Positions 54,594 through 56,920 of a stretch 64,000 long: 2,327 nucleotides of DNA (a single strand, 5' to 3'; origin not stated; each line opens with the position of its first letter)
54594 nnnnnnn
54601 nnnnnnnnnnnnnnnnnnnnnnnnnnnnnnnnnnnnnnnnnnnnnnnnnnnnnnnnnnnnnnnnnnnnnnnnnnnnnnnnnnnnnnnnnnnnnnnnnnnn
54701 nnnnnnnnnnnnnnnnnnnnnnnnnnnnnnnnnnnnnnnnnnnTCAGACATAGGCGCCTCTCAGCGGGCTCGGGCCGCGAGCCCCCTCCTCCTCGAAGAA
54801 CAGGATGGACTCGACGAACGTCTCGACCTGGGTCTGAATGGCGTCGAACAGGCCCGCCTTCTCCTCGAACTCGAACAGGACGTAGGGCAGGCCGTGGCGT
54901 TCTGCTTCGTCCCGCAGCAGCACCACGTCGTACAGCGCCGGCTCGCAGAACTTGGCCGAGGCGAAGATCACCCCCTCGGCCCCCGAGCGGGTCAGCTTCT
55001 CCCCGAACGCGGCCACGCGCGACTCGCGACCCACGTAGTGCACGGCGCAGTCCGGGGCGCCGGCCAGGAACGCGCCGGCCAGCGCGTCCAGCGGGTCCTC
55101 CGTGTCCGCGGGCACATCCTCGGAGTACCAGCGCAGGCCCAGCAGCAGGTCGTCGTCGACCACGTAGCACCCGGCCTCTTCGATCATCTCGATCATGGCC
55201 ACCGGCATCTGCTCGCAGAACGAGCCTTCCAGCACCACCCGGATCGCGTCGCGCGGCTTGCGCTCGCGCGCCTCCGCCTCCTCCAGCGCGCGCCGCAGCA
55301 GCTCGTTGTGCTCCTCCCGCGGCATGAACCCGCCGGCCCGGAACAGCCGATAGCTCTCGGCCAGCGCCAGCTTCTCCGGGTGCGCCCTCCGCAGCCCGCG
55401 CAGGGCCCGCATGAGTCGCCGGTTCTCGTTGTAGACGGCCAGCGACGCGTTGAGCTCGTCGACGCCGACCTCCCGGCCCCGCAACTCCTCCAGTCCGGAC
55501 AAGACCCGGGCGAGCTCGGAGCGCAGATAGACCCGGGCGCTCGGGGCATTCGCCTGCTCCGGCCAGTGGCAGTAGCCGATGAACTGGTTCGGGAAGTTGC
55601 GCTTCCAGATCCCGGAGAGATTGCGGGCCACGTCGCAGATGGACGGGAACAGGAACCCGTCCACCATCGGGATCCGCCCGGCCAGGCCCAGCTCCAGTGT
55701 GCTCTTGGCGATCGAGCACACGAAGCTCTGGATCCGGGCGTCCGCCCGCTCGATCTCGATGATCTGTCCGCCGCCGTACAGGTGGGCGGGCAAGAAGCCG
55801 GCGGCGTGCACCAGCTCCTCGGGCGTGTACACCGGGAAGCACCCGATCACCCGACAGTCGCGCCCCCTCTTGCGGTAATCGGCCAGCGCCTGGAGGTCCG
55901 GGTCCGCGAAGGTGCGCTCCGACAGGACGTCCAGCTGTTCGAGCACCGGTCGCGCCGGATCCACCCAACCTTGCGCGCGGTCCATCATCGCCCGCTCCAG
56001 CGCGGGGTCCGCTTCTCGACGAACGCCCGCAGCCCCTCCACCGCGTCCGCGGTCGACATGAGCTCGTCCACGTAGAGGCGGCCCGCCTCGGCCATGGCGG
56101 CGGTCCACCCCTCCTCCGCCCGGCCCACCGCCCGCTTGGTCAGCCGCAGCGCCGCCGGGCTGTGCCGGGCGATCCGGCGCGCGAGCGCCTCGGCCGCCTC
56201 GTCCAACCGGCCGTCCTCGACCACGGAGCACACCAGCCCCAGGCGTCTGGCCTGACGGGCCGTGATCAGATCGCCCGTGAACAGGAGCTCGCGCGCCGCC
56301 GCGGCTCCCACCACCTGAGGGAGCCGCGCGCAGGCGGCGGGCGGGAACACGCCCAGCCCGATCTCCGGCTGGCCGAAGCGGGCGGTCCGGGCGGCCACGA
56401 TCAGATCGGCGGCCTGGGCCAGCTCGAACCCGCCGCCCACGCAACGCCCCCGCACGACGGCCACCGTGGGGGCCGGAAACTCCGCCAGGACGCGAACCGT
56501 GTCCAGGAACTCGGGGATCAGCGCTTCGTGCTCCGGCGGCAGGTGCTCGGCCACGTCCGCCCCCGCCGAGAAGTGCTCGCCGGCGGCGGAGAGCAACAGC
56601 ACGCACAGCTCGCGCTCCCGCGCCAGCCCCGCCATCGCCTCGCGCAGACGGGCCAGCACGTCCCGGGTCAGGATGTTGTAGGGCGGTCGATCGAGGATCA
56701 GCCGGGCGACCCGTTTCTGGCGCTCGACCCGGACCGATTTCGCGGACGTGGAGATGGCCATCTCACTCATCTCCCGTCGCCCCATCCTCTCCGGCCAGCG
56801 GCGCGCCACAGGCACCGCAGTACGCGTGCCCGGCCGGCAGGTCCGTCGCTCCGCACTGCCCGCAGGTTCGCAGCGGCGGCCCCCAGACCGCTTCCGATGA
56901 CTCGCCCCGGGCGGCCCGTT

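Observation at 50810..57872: Complete Thauera-type benzoyl-CoA dearomatisation and ring-opening module (oah-dch-bcrCBAD-had) in one compact operon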

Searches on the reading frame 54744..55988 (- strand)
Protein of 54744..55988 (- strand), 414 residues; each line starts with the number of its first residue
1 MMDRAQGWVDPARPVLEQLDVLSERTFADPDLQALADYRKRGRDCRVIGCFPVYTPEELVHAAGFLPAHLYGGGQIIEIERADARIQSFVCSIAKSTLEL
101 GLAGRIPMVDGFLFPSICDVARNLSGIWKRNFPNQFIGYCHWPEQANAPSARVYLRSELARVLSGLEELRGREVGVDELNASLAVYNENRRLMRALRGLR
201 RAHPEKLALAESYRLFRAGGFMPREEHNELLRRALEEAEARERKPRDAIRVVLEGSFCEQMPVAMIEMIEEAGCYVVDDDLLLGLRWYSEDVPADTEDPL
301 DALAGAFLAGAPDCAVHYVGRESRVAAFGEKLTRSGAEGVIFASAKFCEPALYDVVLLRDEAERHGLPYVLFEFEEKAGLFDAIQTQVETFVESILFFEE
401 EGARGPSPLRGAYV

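Call 10: search_protein_families(library=ncbifam, proteins=[window:54744-55988:-], max_evalue=0.001)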
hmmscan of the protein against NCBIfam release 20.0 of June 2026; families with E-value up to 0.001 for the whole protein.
window:54744-55988:- (414 aa): 4 families
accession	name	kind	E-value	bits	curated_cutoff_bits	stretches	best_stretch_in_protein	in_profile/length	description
TIGR02263.1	benz_CoA_red_C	equivalog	9e-99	331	421.15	1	24-395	9-380/380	benzoyl-CoA reductase subunit C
NF052456.1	HyiscapDhHadC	equivalog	3.5e-63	213.8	700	1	33-393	17-370/372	(R)-2-hydroxyisocaproyl-CoA dehydratase subunit beta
NF040772.1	double_cubane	equivalog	2.4e-35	122.3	350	1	41-395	16-372/372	double-cubane-cluster-containing anaerobic reductase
TIGR03190.1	benz_CoA_bzdN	equivalog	5.7e-34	117.5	453.8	1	44-395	26-371/377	benzoyl-CoA reductase, bzd-type, subunit N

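Call 11: search_protein_families(library=pfam, proteins=[window:54744-55988:-], max_evalue=0.001)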
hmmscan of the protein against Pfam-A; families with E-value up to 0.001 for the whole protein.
window:54744-55988:- (414 aa): 1 family
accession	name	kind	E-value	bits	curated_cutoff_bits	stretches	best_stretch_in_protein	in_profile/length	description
PF06050.19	HGD-D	-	2.4e-74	251.4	28.4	1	53-395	2-342/342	2-hydroxyglutaryl-CoA dehydratase, D-component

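Call 27: search_solved_structures(query=window:54744-55988:-, max_evalue=0.001)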
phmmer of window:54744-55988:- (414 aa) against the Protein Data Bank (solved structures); distinct sequences matched with E-value up to 0.001: 5.
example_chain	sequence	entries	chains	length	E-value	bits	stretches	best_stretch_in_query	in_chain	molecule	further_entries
9g87_B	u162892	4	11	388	7.2e-72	245.6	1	13-397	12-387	3-methylbenzoyl-CoA reductase gamma subunit MbdN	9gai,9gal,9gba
3o3m_B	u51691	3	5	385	3.4e-52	180.8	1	37-395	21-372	beta subunit 2-hydroxyacyl-CoA dehydratase | beta-subunit 2-hydroxyacyl-CoA dehydratase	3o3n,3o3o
8s02_B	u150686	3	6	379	3.8e-34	121.4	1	45-395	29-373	BzdN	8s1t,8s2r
7yyl_C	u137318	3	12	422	3.7e-18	68.7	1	42-395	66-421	Dehydratase family protein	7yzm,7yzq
6eno_A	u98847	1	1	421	4.7e-18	68.4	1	42-394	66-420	Dehydratase family protein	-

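Call 53: search_solved_structures(query=window:54744-55988:-, max_evalue=1e-40, show_alignments=2)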
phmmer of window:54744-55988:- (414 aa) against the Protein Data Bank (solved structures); distinct sequences matched with E-value up to 1e-40: 2.
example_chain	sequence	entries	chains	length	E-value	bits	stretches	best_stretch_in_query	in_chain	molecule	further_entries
9g87_B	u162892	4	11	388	7.2e-72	245.6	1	13-397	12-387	3-methylbenzoyl-CoA reductase gamma subunit MbdN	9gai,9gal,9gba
3o3m_B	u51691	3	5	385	3.4e-52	180.8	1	37-395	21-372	beta subunit 2-hydroxyacyl-CoA dehydratase | beta-subunit 2-hydroxyacyl-CoA dehydratase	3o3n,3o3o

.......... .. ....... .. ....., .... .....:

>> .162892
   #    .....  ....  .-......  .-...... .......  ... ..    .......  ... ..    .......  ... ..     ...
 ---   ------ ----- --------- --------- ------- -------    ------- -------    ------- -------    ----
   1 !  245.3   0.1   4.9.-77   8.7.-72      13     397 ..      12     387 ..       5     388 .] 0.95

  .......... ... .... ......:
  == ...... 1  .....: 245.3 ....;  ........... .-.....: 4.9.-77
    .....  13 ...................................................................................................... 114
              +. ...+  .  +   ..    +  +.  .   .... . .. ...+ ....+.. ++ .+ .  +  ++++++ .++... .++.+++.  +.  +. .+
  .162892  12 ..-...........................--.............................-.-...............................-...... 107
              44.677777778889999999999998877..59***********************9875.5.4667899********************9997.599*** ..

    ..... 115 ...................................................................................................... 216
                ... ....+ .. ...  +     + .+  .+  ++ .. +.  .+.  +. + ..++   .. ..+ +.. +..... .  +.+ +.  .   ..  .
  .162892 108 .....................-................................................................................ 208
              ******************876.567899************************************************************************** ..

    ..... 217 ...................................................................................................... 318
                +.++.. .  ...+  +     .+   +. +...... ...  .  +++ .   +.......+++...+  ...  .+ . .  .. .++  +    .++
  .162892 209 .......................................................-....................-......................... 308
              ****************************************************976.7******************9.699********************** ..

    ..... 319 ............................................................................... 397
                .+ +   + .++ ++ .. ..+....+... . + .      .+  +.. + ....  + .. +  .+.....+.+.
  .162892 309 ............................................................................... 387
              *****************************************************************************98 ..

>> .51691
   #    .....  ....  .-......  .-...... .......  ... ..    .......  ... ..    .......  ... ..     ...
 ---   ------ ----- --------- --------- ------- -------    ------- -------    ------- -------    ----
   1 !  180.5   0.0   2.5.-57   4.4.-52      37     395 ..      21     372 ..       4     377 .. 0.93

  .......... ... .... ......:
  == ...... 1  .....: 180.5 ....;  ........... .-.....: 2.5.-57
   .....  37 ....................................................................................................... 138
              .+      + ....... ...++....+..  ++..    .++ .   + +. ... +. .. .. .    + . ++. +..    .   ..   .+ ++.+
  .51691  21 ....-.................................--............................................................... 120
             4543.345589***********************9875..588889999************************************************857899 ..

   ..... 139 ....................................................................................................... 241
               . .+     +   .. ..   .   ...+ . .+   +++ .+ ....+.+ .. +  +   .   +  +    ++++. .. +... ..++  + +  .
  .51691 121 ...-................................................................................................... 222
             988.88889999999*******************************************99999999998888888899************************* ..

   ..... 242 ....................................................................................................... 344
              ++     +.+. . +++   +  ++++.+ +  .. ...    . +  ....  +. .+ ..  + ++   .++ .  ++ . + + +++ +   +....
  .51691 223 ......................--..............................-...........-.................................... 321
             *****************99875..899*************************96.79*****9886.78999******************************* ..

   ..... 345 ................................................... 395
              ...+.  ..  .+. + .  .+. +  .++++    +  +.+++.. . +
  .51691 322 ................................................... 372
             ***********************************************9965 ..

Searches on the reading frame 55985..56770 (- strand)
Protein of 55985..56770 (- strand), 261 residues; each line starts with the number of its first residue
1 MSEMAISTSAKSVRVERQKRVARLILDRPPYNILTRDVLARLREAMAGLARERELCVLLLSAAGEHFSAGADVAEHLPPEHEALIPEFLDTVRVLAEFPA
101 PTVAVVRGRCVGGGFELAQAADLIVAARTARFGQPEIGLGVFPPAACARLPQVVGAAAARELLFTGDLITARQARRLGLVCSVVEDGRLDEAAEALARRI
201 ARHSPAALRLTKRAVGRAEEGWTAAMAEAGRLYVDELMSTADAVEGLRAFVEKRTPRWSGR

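Call 10: search_protein_families(library=ncbifam, proteins=[window:55985-56770:-], max_evalue=0.001)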
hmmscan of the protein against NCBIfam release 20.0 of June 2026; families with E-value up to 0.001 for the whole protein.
window:55985-56770:- (261 aa): 73 families (the best 25 are shown)
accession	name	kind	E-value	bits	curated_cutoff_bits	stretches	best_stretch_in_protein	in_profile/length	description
TIGR03189.1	dienoyl_CoA_hyt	equivalog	2.2e-57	194.2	292.5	1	13-261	3-251/251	cyclohexa-1,5-dienecarbonyl-CoA hydratase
NF051848.1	EnCoAHydtEchA19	equivalog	6.6e-54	183.2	400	1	13-261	2-258/258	enoyl-CoA hydratase EchA19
NF007239.0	PRK09674.1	equivalog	2.3e-49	168.2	371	1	12-261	5-257/257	2,3-dehydroadipyl-CoA hydratase PaaF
NF006566.0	PRK09076.1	subfamily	4.2e-47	160.9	286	1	10-259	4-258/260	enoyl-CoA hydratase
NF004517.0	PRK05862.1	equivalog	5.7e-46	157.1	396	1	11-259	4-255/257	enoyl-CoA hydratase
NF005803.0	PRK07658.1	equivalog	2e-45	155.2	313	1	12-261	3-257/257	enoyl-CoA hydratase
NF006100.0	PRK08252.1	subfamily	2.9e-45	154.9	282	1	11-261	3-254/254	crotonase/enoyl-CoA hydratase family protein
NF006007.0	PRK08138.1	subfamily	2.9e-45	154.7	355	1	9-261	5-261/261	enoyl-CoA hydratase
NF005126.0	PRK06563.1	subfamily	1.4e-44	152.5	261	1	8-261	4-263/263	crotonase/enoyl-CoA hydratase family protein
NF004475.0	PRK05809.1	subfamily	1.4e-44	152.5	394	1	11-258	4-257/260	short-chain-enoyl-CoA hydratase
NF006008.0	PRK08139.1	equivalog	2.9e-44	151.6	313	1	7-260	7-265/266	enoyl-CoA hydratase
NF005802.0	PRK07657.1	equivalog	4.8e-44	150.8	363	1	17-260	10-259/260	enoyl-CoA hydratase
NF004796.0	PRK06144.1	subfamily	6.4e-44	150.4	272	1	7-261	4-262/262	enoyl-CoA hydratase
NF006140.0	PRK08290.1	subfamily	4.5e-42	144.2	280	2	88-228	111-252/292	enoyl-CoA hydratase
NF006699.0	PRK09245.1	subfamily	3.2e-40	138.1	354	1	11-260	3-265/266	crotonase/enoyl-CoA hydratase family protein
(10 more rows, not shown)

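Call 11: search_protein_families(library=pfam, proteins=[window:55985-56770:-], max_evalue=0.001)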
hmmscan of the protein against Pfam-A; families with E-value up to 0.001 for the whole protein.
window:55985-56770:- (261 aa): 2 families
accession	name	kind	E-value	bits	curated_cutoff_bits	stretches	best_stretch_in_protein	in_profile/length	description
PF00378.25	ECH_1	-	6.2e-46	157.2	27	1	17-260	2-250/251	Enoyl-CoA hydratase/isomerase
PF16113.10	ECH_2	-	1e-23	84.8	27.2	1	22-198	2-186/335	Enoyl-CoA hydratase/isomerase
